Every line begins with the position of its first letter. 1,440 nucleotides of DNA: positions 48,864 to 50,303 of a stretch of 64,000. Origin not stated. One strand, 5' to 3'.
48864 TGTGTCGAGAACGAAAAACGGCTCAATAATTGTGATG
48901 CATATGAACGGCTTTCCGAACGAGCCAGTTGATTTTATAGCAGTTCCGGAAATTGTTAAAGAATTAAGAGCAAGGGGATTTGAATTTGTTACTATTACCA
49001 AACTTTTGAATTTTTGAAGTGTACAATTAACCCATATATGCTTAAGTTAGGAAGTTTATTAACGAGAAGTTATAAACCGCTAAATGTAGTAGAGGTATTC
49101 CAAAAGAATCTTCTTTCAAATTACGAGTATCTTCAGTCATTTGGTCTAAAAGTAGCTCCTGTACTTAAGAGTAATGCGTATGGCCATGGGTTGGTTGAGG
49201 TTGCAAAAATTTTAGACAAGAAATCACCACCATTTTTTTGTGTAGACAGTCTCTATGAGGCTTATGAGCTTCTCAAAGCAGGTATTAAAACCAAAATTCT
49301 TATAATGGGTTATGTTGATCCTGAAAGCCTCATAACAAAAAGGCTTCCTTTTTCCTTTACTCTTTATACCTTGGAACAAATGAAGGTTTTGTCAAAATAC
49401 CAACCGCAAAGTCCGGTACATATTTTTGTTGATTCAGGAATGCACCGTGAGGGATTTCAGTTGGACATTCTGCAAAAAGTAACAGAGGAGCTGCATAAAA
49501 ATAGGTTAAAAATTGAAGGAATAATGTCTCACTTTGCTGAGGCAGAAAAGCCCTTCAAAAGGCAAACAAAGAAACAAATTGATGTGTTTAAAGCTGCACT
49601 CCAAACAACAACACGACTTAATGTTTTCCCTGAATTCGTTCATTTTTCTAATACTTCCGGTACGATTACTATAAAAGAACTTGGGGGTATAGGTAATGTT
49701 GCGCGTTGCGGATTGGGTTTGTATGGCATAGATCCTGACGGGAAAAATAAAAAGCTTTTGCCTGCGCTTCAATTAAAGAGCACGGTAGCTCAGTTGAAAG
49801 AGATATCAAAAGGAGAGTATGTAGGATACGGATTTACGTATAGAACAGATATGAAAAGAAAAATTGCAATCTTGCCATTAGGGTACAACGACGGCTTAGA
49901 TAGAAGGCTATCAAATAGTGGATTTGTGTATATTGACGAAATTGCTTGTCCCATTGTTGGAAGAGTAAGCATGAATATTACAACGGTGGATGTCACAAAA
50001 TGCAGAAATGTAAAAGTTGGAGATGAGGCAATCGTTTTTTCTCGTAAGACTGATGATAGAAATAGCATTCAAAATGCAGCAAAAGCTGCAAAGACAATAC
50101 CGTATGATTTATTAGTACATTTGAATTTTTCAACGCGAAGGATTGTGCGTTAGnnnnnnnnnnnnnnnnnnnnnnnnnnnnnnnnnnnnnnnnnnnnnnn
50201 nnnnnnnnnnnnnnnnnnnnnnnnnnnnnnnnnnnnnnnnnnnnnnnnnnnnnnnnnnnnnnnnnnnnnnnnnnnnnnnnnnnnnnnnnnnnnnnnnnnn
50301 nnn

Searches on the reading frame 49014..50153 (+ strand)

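Call 72: search_protein_families(library=pfam, proteins=[window:49014-50153:+], max_evalue=0.0001)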
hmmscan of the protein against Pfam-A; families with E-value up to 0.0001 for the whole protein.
window:49014-50153:+ (379 aa): 2 families
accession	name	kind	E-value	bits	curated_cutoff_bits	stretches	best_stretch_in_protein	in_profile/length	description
PF01168.26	Ala_racemase_N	-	2e-43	149.1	24.1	1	32-241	5-220/220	Alanine racemase, N-terminal domain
PF00842.27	Ala_racemase_C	-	1.7e-37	128.3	25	1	251-377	1-126/127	Alanine racemase, C-terminal domain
